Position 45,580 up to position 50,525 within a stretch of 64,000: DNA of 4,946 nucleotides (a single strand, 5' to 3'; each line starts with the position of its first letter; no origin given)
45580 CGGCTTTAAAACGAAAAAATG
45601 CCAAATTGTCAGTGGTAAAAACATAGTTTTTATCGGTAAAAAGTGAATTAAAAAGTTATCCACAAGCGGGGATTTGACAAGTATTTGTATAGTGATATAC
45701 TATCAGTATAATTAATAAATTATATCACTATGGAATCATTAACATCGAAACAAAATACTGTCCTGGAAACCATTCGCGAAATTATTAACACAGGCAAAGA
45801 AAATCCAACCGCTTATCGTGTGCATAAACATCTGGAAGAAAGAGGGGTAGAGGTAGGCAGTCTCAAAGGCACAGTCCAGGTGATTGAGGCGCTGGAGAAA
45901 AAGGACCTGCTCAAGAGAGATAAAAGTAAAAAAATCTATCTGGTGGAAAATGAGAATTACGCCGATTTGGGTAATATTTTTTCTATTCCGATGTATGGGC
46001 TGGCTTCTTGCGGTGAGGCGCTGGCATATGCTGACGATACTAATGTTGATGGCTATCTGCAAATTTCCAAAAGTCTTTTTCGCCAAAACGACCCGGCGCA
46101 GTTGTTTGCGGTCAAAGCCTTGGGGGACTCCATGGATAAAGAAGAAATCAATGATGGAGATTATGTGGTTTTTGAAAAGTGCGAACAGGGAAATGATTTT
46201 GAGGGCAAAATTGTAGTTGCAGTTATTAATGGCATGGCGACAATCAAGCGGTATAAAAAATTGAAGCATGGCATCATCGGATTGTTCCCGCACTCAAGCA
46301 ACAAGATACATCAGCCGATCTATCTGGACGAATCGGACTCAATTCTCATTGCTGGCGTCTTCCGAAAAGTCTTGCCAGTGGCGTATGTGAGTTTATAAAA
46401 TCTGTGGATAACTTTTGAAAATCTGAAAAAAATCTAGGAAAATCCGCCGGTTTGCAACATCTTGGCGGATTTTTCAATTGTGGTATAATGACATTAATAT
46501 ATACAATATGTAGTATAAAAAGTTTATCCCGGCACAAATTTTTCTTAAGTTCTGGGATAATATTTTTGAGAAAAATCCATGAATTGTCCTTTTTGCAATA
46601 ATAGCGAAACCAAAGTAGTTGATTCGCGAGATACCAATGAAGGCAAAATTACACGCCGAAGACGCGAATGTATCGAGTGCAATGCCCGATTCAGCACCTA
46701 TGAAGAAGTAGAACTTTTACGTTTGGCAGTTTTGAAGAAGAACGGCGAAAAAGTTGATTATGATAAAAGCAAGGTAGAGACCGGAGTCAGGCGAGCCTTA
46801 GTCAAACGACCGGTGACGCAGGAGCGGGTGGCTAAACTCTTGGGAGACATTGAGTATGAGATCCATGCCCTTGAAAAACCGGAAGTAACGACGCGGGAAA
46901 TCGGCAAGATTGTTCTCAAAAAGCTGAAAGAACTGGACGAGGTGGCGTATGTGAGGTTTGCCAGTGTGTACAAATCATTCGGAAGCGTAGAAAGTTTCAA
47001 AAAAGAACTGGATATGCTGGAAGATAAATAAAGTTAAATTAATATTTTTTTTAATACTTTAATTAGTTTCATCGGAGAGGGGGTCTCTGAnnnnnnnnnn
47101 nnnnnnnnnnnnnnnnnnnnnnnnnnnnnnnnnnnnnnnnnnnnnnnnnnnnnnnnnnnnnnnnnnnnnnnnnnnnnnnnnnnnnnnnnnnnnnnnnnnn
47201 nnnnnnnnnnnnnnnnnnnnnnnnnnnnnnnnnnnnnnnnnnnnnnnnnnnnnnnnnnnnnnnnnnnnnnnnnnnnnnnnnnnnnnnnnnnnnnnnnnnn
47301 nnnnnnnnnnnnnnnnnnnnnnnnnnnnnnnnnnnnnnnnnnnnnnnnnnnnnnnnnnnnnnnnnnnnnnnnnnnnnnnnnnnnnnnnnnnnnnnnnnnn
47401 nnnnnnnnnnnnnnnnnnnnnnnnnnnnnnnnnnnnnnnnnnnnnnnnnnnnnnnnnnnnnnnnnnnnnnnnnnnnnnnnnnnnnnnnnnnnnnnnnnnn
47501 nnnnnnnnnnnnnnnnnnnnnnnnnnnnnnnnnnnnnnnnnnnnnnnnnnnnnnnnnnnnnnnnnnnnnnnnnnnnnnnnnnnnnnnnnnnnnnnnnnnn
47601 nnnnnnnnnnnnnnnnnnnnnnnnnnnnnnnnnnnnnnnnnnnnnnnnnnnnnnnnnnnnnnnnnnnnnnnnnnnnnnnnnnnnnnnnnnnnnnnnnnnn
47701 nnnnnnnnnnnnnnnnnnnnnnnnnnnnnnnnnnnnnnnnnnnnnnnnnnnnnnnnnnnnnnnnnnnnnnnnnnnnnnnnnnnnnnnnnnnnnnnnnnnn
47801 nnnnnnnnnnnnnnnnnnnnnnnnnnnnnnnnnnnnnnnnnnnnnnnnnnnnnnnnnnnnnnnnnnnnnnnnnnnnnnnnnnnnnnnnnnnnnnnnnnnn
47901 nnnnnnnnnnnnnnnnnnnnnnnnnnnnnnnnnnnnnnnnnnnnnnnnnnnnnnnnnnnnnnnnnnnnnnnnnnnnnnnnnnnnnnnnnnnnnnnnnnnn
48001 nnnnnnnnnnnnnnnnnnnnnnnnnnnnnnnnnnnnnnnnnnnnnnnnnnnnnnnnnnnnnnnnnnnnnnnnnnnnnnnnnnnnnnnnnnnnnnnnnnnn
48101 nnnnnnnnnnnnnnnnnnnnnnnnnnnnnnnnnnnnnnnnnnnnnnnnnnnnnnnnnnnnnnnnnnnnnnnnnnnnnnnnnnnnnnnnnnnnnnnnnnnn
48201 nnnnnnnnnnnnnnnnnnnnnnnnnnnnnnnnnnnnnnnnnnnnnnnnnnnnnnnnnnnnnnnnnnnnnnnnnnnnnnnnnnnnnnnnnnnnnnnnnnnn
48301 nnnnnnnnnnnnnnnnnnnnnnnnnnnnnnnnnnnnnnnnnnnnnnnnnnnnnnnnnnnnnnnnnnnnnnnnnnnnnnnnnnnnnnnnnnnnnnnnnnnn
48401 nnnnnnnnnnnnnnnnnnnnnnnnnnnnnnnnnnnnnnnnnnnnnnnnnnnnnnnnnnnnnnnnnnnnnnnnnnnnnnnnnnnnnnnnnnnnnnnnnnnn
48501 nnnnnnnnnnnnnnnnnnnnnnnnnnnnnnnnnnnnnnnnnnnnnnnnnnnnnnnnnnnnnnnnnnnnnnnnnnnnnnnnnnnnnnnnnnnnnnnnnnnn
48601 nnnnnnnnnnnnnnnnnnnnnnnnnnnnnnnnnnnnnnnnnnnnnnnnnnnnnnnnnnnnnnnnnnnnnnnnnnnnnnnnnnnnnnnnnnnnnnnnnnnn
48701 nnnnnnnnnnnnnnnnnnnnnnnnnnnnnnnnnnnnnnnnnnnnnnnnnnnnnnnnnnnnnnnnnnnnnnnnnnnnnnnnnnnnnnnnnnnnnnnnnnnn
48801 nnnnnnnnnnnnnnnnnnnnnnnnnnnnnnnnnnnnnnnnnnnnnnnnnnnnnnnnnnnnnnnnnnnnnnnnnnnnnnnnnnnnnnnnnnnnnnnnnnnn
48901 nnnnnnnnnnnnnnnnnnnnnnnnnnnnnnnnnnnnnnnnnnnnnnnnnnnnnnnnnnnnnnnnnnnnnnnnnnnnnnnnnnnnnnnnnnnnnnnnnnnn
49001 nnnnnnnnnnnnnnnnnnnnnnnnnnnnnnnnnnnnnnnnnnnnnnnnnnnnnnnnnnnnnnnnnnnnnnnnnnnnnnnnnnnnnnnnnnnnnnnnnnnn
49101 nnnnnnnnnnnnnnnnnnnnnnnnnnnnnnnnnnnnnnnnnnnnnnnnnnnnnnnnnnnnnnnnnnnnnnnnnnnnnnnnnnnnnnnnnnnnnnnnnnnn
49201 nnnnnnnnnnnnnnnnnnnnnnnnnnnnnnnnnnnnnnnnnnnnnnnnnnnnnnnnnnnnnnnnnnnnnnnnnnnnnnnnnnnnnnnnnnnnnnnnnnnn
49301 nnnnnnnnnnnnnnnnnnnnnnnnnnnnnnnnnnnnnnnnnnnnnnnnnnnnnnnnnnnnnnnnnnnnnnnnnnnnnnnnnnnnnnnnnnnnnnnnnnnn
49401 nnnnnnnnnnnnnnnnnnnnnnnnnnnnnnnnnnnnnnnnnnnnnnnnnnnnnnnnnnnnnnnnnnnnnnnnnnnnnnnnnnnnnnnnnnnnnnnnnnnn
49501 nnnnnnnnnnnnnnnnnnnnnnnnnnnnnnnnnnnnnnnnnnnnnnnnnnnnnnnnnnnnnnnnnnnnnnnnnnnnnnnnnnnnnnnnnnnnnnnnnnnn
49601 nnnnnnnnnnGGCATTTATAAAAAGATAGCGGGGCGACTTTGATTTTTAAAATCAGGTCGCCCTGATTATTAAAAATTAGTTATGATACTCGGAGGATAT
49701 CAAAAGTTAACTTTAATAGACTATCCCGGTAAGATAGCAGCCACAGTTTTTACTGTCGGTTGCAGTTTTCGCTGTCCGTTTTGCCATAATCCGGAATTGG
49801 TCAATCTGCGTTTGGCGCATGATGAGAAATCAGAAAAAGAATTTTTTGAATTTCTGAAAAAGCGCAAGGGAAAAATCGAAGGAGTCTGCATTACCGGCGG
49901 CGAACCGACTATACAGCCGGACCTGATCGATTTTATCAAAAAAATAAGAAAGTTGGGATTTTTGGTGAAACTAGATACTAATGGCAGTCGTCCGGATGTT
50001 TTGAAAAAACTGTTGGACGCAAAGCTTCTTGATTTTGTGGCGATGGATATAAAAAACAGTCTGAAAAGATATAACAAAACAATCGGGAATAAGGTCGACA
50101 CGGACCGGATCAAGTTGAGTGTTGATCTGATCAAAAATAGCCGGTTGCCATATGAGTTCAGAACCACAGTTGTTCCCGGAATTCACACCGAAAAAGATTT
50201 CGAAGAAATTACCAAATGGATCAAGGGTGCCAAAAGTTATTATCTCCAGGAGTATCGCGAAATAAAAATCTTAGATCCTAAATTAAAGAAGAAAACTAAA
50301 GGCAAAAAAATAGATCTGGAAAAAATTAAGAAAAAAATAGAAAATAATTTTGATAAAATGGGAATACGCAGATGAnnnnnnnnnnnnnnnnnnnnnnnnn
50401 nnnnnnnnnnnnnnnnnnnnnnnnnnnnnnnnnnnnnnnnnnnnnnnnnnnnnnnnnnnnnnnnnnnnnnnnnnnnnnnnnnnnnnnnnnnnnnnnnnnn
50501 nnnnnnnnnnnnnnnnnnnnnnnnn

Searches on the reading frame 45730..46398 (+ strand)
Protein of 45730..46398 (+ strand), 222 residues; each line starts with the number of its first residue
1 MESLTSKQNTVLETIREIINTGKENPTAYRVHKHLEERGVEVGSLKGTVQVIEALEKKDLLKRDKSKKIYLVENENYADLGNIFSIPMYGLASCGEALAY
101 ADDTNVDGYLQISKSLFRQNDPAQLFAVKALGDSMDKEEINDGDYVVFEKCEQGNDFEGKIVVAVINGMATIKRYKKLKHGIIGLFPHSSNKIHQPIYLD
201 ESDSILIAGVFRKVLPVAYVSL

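Call 80: search_protein_families(library=pfam, proteins=[window:45730-46398:+], max_evalue=0.001)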
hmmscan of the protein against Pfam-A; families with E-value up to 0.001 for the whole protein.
window:45730-46398:+ (222 aa): 1 family
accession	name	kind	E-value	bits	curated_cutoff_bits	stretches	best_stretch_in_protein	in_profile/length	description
PF00717.28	Peptidase_S24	-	5.3e-19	68.5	23.3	1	87-210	1-114/116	Peptidase S24-like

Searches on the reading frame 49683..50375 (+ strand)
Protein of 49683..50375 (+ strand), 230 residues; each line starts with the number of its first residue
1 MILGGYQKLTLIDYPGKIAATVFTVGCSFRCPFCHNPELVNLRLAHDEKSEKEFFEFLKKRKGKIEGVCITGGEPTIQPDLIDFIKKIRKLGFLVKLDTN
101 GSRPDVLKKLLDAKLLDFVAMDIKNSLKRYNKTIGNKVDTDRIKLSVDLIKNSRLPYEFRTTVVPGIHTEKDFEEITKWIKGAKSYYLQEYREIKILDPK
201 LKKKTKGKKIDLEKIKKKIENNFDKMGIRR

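Call 80: search_protein_families(library=pfam, proteins=[window:49683-50375:+], max_evalue=0.001)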
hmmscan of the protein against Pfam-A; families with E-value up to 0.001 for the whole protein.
window:49683-50375:+ (230 aa): 2 families
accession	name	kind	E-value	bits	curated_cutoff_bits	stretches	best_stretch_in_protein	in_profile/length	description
PF04055.27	Radical_SAM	-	3e-26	93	29.5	1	22-180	2-166/166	Radical SAM superfamily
PF13353.11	Fer4_12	-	8.9e-10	39.4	22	1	20-117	8-107/137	4Fe-4S single cluster domain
